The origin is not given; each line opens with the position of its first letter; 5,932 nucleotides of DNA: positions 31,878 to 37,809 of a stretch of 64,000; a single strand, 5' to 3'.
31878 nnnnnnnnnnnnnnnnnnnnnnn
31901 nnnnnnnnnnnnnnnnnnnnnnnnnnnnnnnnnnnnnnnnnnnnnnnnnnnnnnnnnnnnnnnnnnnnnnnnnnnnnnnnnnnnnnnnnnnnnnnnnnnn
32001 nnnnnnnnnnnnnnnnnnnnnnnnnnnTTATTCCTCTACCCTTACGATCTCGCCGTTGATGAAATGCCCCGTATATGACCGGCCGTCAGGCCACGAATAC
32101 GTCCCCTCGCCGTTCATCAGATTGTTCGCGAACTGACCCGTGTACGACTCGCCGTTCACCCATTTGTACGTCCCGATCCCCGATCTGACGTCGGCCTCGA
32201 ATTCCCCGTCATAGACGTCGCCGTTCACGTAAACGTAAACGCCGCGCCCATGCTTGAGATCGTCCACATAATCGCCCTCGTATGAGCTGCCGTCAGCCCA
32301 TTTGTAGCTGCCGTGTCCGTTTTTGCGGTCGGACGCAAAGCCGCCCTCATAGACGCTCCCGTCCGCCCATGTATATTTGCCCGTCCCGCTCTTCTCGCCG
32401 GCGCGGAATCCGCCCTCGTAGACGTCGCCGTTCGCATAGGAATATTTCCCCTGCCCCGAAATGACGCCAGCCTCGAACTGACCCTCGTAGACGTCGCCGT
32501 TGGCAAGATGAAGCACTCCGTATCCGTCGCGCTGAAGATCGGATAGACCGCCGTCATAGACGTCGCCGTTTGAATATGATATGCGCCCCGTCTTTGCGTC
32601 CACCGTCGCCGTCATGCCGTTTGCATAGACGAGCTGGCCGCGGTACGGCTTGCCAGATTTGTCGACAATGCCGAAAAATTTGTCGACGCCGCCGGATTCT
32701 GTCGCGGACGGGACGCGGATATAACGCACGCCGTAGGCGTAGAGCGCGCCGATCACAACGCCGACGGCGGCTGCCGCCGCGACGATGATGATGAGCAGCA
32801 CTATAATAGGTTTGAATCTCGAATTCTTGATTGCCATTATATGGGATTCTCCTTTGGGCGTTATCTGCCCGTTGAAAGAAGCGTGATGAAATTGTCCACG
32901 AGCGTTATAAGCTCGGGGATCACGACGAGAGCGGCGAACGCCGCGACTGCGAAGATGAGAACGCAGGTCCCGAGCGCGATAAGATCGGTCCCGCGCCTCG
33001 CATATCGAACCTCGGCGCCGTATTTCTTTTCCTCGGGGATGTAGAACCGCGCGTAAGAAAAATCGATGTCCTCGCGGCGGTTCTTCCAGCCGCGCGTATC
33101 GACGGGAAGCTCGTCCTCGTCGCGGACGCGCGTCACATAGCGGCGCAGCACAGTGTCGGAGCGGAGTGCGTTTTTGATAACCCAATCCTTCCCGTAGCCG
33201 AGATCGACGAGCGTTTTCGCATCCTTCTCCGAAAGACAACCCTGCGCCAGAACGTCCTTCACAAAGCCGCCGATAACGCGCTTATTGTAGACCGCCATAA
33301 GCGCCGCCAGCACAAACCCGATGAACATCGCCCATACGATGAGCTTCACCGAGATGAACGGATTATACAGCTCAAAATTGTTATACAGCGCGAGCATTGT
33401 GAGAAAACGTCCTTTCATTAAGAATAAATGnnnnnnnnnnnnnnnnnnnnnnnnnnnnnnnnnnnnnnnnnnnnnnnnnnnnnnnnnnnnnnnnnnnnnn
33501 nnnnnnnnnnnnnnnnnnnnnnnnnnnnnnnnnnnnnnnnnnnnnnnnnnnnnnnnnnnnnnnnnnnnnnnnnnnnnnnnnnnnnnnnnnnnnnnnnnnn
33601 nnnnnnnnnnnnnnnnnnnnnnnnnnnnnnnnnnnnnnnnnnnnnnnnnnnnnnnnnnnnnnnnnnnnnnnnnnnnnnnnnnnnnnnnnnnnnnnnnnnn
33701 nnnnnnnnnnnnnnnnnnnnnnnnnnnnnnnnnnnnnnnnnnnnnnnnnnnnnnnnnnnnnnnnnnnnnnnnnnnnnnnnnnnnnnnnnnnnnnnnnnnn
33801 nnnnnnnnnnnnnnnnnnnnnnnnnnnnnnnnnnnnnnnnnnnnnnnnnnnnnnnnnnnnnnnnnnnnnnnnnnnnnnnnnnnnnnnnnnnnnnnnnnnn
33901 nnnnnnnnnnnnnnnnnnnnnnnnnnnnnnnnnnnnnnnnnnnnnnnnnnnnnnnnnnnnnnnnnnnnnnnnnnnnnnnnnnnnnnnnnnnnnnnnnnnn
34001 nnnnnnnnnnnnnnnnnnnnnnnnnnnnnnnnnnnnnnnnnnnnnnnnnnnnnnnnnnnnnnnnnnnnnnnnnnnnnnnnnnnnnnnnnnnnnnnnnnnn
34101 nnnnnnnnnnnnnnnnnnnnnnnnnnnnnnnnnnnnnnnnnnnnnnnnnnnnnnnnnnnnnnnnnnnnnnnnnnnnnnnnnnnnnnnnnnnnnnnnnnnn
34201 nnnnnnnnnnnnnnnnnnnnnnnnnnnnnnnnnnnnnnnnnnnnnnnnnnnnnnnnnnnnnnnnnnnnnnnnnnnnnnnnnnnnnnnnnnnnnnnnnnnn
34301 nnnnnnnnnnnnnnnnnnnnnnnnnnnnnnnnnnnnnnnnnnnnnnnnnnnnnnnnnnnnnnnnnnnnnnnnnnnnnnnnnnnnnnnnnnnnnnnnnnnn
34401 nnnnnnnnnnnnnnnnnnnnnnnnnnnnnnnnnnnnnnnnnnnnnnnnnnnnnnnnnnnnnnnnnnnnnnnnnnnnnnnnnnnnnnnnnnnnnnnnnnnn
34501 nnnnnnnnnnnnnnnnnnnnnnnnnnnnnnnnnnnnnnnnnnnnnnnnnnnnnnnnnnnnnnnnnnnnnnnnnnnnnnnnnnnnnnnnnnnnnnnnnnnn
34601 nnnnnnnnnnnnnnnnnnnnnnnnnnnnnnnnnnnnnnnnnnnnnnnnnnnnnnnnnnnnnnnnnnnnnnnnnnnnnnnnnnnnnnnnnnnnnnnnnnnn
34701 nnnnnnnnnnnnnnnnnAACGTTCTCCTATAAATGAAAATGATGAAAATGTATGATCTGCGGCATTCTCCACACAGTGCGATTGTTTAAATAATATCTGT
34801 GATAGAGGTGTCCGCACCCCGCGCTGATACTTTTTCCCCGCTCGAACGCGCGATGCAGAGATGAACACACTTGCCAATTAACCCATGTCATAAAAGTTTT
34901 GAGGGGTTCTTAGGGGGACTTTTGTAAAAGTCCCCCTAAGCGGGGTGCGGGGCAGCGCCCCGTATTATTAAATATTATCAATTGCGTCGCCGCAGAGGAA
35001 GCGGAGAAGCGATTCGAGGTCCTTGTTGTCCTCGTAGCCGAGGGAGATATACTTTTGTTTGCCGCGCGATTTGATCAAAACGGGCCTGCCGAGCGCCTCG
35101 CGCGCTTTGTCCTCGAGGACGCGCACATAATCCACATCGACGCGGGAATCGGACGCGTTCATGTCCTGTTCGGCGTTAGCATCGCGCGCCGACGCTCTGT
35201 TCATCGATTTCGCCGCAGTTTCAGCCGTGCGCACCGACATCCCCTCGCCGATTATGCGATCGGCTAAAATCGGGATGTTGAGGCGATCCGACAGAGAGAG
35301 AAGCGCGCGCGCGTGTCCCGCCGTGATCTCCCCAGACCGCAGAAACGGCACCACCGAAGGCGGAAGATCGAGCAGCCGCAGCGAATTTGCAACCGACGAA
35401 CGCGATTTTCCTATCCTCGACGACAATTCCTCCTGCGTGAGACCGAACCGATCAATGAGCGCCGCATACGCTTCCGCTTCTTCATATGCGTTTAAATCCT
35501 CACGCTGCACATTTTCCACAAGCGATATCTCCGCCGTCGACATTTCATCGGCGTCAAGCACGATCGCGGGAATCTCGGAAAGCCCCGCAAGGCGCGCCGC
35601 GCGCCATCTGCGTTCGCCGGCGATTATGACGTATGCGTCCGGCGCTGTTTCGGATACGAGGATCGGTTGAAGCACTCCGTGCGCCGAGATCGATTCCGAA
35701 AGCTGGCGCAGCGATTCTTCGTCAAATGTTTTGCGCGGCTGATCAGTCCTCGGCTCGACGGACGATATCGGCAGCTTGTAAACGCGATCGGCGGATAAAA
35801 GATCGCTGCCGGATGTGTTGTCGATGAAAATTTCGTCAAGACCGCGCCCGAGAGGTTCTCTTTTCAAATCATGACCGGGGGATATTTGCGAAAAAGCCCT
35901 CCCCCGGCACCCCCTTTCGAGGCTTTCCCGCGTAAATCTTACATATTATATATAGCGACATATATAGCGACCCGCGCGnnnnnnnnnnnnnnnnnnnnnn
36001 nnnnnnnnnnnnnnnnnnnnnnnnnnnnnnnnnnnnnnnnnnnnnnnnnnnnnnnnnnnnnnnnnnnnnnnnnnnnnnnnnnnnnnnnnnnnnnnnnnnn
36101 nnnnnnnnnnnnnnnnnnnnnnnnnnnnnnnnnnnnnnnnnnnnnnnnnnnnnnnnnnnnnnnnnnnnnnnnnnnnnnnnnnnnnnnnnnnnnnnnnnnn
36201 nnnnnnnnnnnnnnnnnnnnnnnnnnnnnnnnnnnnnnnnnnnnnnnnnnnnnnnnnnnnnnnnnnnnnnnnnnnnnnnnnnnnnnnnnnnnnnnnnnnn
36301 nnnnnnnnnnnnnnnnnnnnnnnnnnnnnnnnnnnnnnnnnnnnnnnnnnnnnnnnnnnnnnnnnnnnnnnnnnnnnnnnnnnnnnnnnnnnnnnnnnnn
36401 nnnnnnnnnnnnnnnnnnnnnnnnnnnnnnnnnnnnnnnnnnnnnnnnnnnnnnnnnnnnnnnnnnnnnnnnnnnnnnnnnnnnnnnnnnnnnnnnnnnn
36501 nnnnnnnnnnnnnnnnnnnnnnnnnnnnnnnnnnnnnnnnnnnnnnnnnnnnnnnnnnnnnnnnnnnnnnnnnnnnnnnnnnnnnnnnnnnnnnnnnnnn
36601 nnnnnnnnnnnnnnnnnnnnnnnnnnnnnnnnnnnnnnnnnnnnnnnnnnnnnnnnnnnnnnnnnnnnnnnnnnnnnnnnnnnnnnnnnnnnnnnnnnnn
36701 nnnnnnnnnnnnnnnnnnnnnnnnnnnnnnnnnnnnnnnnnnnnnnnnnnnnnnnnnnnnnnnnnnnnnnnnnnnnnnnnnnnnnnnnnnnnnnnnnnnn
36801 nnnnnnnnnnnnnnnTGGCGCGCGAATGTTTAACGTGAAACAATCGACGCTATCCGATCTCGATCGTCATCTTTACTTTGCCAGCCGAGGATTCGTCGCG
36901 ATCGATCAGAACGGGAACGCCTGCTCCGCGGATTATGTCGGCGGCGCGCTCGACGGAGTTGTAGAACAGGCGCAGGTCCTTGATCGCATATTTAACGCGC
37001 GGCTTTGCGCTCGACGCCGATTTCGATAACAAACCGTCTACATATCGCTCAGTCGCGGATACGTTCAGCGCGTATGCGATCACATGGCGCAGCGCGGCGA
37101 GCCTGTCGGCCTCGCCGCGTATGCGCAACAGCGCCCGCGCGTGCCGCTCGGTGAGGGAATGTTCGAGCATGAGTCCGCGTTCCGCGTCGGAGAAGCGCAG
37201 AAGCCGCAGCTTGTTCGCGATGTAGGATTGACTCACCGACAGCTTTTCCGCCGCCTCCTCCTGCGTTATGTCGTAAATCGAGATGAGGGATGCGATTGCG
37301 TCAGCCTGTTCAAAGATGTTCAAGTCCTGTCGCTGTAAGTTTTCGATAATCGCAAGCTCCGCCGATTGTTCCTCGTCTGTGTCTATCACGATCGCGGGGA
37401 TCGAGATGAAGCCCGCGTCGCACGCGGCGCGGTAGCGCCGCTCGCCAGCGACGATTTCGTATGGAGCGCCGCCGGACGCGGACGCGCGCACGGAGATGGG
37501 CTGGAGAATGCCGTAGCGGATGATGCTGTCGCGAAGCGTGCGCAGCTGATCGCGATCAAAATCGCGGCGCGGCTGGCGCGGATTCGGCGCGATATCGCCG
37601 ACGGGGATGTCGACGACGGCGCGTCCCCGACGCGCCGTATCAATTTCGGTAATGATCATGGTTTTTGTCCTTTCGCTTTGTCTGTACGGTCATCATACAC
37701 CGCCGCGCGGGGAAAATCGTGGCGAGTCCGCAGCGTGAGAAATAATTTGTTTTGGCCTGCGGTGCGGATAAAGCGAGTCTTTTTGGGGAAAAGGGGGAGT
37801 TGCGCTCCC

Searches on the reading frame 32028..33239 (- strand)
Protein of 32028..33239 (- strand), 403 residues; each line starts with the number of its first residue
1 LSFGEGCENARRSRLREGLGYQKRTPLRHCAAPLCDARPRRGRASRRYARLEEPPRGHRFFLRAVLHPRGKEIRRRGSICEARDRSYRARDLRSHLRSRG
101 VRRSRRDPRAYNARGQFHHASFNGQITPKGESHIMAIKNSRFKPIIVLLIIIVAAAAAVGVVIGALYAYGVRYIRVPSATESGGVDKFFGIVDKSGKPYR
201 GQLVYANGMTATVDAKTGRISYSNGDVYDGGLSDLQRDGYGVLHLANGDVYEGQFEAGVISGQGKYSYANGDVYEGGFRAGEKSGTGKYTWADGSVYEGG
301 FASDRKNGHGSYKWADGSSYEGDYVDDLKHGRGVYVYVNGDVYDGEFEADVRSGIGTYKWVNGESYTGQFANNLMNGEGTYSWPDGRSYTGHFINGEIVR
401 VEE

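Call 12: search_protein_families(library=pfam, proteins=[window:32028-33239:-])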
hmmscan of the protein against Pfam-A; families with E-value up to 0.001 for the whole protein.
window:32028-33239:- (403 aa): 1 family
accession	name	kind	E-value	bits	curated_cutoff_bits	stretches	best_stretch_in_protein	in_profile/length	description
PF02493.26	MORN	-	8.1e-43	142.2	22.5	6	320-342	1-23/23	MORN repeat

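Call 61: find_encoding_contigs(protein=window:32028-33239:-, flank=6000, max_places=10)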
Protein window:32028-33239:- (403 aa): no gene with exactly this product is on record in the collection.

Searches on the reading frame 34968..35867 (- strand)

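Call 30: search_protein_families(library=pfam, proteins=[window:34968-35867:-])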
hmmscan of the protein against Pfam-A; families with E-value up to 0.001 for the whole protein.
window:34968-35867:- (299 aa): 4 families
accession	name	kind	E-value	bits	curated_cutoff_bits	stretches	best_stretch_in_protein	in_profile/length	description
PF17762.8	HTH_ParB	-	1.3e-33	115.6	22.6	1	123-223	1-101/102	ParB HTH domain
PF02195.25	ParB_N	-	2.2e-31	108.2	26.3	1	28-121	2-95/95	ParB N-terminal domain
PF01978.25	TrmB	-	0.0006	20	25.6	0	130-166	10-46/68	Sugar-specific transcriptional regulator TrmB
PF20432.4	Xre-like-HTH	-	0.00062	20.5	25.8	0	131-161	12-42/63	Antitoxin Xre-like helix-turn-helix domain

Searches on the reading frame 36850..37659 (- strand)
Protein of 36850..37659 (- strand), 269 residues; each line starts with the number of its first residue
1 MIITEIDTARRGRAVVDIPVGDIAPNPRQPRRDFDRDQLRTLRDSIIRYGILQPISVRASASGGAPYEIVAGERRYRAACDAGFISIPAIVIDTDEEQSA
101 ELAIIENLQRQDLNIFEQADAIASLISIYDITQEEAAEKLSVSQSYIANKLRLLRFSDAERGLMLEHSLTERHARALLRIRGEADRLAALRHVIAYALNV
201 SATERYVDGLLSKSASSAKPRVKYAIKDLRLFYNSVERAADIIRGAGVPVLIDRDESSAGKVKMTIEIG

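Call 12: search_protein_families(library=pfam, proteins=[window:36850-37659:-])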
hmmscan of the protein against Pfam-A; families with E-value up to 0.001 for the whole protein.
window:36850-37659:- (269 aa): 2 families
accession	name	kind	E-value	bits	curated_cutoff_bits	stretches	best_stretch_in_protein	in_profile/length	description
PF02195.25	ParB_N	-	5.4e-29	100.5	26.3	1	15-109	3-95/95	ParB N-terminal domain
PF17762.8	HTH_ParB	-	4.9e-26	91.3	22.6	1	111-208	1-98/102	ParB HTH domain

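Call 65: find_encoding_contigs(protein=window:36850-37659:-, flank=5000, max_places=10)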
Protein window:36850-37659:- (269 aa): 5 contigs read that carry it; 3 places shown.
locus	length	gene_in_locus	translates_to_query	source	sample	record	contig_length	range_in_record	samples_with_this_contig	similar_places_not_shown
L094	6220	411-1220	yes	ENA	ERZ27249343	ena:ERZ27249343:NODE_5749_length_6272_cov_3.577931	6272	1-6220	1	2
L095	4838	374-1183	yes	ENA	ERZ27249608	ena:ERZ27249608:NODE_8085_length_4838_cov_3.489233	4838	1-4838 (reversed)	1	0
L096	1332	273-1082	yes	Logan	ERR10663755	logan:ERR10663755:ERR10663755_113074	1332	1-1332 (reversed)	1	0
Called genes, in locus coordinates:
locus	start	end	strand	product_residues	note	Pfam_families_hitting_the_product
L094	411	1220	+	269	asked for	PF02195:ParB_N, PF17762:HTH_ParB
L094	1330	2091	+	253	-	PF00142:Fer4_NifH, PF01656:CbiA, PF02374:ArsA_ATPase (weak), PF06564:CBP_BcsQ, PF07015:VirC1 (weak), PF09140:MipZ, PF10609:ParA, PF13614:AAA_31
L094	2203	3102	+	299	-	PF02195:ParB_N, PF17762:HTH_ParB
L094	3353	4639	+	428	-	PF02403:Seryl_tRNA_N, PF00587:tRNA-synt_2b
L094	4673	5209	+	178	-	-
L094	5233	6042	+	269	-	-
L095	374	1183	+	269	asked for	PF02195:ParB_N, PF17762:HTH_ParB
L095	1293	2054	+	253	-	PF00142:Fer4_NifH, PF01656:CbiA, PF02374:ArsA_ATPase (weak), PF06564:CBP_BcsQ, PF07015:VirC1 (weak), PF09140:MipZ, PF10609:ParA, PF13614:AAA_31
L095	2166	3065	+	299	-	PF02195:ParB_N, PF17762:HTH_ParB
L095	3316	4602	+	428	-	PF02403:Seryl_tRNA_N, PF00587:tRNA-synt_2b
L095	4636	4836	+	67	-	?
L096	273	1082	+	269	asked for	PF02195:ParB_N, PF17762:HTH_ParB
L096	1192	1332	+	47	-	?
